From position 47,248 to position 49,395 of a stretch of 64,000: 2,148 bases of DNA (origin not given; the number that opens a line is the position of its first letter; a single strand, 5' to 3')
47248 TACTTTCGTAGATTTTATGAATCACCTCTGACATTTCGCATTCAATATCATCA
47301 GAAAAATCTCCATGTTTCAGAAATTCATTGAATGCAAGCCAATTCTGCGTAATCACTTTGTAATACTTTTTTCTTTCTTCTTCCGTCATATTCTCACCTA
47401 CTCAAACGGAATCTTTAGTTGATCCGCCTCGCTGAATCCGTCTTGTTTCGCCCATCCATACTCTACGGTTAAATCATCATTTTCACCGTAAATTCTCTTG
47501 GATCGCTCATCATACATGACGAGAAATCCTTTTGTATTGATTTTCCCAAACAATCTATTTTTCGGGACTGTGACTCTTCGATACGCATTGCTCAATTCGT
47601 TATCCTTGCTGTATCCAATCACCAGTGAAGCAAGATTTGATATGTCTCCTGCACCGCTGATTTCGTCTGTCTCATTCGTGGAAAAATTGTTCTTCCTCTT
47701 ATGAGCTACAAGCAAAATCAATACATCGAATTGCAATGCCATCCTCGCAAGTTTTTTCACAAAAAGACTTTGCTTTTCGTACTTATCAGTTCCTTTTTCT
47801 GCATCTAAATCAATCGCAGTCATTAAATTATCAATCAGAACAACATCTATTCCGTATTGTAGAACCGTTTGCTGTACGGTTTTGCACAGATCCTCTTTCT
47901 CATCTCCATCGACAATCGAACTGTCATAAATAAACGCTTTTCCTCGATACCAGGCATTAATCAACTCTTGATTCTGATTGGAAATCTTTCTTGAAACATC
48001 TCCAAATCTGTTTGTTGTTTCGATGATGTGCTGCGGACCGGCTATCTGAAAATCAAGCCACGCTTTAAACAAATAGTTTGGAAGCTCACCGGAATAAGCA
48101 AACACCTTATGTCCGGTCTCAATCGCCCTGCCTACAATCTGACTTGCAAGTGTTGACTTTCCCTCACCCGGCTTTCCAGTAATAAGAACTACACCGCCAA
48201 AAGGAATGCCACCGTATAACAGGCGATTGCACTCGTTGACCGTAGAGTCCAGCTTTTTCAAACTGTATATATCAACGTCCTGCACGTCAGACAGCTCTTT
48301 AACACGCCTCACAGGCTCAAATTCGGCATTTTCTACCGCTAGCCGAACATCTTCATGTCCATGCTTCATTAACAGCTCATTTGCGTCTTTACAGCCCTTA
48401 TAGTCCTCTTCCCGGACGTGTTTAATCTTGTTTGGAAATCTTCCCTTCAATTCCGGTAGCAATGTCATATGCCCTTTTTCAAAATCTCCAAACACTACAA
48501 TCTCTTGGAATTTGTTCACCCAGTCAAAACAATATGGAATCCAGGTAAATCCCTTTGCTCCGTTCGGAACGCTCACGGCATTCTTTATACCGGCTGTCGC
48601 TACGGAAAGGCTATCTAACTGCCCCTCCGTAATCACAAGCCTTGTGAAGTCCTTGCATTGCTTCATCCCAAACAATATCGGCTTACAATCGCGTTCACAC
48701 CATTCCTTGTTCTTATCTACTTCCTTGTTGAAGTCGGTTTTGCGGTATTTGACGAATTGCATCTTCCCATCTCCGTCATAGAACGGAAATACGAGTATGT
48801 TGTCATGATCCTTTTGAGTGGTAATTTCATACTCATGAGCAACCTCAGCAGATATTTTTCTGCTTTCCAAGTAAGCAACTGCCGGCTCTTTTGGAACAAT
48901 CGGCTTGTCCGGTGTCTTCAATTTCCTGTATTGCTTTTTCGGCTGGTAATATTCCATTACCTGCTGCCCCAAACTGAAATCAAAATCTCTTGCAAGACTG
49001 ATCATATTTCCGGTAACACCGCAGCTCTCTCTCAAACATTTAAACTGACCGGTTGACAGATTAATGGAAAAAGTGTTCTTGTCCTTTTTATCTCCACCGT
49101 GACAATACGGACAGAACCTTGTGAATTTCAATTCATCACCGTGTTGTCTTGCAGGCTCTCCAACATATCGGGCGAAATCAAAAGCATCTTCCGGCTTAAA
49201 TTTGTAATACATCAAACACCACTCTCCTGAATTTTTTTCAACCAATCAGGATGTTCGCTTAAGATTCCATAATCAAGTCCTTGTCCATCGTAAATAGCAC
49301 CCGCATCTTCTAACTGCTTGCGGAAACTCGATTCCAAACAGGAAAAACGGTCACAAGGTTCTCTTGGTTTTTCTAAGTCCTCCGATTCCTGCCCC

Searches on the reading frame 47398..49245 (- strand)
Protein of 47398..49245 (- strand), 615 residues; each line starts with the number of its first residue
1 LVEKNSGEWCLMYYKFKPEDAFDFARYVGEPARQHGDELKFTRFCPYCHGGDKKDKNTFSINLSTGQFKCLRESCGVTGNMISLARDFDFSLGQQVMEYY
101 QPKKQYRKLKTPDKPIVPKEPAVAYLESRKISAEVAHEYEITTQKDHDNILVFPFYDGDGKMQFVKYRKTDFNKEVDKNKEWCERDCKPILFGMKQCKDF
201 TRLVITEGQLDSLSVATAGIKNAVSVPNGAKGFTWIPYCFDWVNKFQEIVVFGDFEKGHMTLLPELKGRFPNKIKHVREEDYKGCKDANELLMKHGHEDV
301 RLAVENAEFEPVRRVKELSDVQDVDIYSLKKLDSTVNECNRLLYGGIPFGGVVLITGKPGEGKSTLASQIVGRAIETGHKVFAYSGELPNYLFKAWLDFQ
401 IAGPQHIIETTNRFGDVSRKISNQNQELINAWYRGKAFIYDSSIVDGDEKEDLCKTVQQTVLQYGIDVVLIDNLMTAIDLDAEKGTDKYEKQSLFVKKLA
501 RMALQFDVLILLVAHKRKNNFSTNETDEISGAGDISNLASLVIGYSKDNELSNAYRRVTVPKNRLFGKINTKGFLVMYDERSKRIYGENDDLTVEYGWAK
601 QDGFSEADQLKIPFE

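Call 9: search_protein_families(library=pfam, proteins=[window:47398-49245:-], max_evalue=0.01)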
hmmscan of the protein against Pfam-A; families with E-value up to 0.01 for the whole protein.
window:47398-49245:- (615 aa): 6 families
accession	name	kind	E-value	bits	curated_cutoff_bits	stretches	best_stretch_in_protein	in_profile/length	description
PF13481.12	AAA_25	-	1.4e-12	48.1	27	1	332-520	15-194/195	AAA domain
PF06745.19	ATPase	-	1.4e-09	38.1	26.6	1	336-564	5-206/231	KaiC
PF03796.21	DnaB_C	-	1.1e-06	28.7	27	1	345-552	14-218/255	DnaB-like helicase C terminal domain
PF20720.3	nSTAND3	-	8.5e-06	26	27.2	1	351-396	18-61/155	Novel STAND NTPase 3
PF24883.2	NPHP3_N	-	0.0078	16.9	24.8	0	352-382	24-54/164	Nephrocystin 3, N-terminal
PF13191.12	AAA_16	-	0.0093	16.9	32.6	0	350-461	24-124/167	AAA ATPase domain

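Call 10: search_protein_families(library=phrogs, proteins=[window:47398-49245:-], max_evalue=0.001)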
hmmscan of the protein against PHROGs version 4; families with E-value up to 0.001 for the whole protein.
window:47398-49245:- (615 aa): 11 families
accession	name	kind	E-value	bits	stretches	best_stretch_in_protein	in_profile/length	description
phrog_239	-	DNA, RNA and nucleotide metabolism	2e-85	289.3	1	34-601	32-617/801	DNA primase/helicase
phrog_47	-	DNA, RNA and nucleotide metabolism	7.8e-29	101.8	1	9-309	16-335/947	DNA primase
phrog_19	-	DNA, RNA and nucleotide metabolism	6e-21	75.9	1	329-590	332-583/621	DnaB-like replicative helicase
phrog_5482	-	unknown function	1.8e-14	54.3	1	350-599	51-310/341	-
phrog_243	-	DNA, RNA and nucleotide metabolism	3.1e-09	37.2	1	464-565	141-243/273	DnaB-like replicative helicase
phrog_3123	-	unknown function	1.6e-08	34.6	1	282-543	271-534/583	-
phrog_849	-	DNA, RNA and nucleotide metabolism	3.1e-07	30.7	1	115-306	141-342/435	DNA primase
phrog_8337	-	DNA, RNA and nucleotide metabolism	4.5e-06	27.3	1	300-375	17-93/273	DNA repair protein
phrog_97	-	other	4.9e-06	27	1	339-375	57-98/506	UvsX-like recombinase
phrog_26214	-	unknown function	2.6e-05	24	1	326-387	31-91/420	-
phrog_6012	-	DNA, RNA and nucleotide metabolism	0.00012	22.5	0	350-384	148-182/447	DNA helicase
